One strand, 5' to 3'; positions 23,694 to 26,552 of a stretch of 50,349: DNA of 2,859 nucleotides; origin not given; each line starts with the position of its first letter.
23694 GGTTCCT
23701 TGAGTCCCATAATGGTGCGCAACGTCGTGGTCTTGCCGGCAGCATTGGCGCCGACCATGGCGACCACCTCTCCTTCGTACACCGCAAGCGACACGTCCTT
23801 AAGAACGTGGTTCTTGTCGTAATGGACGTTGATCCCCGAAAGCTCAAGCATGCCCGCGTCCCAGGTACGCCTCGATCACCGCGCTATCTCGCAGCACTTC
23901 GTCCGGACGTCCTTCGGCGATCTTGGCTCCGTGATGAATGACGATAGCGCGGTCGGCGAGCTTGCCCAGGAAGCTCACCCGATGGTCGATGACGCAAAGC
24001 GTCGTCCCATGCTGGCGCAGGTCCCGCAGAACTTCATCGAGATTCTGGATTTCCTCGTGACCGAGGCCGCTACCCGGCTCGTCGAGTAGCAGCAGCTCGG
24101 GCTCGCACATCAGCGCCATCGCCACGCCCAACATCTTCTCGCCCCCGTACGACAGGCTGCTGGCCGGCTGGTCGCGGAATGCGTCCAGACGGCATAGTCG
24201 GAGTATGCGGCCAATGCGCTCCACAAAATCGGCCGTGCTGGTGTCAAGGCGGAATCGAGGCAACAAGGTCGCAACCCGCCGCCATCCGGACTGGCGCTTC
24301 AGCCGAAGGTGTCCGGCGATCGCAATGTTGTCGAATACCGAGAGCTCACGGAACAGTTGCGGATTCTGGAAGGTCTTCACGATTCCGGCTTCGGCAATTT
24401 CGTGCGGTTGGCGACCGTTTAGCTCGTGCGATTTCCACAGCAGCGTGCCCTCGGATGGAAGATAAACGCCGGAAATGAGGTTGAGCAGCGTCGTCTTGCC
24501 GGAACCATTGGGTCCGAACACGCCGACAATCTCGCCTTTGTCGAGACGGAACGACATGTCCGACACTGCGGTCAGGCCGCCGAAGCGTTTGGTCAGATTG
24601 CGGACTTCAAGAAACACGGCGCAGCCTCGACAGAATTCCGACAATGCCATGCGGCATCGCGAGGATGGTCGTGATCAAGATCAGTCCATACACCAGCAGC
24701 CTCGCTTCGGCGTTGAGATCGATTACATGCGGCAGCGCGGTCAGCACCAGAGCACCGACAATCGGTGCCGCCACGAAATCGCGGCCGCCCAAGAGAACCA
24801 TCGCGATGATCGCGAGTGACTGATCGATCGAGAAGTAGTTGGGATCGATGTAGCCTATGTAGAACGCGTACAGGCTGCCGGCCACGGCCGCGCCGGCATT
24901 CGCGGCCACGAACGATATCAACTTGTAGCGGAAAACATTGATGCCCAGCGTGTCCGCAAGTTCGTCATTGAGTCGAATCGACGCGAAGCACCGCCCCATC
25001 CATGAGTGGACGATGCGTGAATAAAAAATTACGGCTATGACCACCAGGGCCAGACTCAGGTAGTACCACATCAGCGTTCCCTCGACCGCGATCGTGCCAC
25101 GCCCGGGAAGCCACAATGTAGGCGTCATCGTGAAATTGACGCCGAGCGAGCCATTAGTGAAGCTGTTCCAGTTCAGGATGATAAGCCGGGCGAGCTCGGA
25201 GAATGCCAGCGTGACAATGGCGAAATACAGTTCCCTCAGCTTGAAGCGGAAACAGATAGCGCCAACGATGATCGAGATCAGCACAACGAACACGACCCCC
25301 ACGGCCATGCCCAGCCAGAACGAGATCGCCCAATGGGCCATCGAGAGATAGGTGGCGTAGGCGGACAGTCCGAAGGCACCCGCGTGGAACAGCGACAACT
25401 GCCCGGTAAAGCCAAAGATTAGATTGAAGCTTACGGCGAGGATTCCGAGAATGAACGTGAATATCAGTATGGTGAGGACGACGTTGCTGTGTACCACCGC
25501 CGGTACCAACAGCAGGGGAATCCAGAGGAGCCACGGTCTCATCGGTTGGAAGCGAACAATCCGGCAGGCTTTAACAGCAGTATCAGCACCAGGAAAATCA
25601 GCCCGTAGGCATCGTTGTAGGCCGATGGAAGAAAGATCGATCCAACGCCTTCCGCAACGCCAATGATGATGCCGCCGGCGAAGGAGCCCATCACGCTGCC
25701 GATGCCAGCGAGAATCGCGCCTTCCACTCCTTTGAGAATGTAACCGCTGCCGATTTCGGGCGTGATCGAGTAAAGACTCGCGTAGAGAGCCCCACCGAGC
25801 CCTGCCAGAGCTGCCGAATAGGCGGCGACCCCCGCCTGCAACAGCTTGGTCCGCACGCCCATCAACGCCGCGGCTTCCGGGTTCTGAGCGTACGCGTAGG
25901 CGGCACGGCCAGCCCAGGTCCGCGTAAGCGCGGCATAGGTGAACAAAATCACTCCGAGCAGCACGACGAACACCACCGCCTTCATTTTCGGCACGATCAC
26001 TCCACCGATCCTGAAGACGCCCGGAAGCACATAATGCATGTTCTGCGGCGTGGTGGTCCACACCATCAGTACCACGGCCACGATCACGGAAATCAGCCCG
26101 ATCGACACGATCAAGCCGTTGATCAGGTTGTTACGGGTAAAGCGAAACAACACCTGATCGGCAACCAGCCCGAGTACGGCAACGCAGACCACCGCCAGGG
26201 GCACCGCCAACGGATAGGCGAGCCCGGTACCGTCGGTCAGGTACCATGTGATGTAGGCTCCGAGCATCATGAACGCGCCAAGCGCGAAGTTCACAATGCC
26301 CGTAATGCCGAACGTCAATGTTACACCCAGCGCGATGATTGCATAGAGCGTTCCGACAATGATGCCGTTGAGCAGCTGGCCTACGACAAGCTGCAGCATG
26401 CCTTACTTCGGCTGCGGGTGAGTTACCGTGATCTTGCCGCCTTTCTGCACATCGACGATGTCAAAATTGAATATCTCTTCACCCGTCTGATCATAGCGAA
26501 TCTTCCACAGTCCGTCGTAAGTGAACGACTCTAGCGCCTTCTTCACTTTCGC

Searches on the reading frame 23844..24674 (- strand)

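Call 9: search_protein_families(library=pfam, proteins=[window:23844-24674:-], max_evalue=0.001)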
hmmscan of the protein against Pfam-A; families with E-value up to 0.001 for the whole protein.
window:23844-24674:- (276 aa): 5 families
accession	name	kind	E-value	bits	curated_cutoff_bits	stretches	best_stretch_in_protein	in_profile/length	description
PF00005.33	ABC_tran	-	3.7e-31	109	25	1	38-200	2-135/137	ABC transporter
PF12399.14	BCA_ABC_TP_C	-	2.4e-11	43.4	25.5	1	251-276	2-27/27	Branched-chain amino acid ATP-binding cassette transporter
PF13304.12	AAA_21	-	4.6e-10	40.5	27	1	49-119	1-83/304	AAA domain, putative AbiEii toxin, Type IV TA system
PF02463.25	SMC_N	-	0.00044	20.2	40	0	49-239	26-205/220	RecF/RecN/SMC N terminal domain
PF13476.12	AAA_23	-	0.00052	21.1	27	1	42-67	15-39/201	AAA domain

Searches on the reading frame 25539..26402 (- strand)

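Call 9: search_protein_families(library=pfam, proteins=[window:25539-26402:-], max_evalue=0.001)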
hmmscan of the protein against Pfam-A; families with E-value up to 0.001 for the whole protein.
window:25539-26402:- (287 aa): 1 family
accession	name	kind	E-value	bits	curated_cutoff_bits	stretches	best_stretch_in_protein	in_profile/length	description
PF02653.21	BPD_transp_2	-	5.5e-41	140.9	26.8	1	10-276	2-268/269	Branched-chain amino acid transport system / permease component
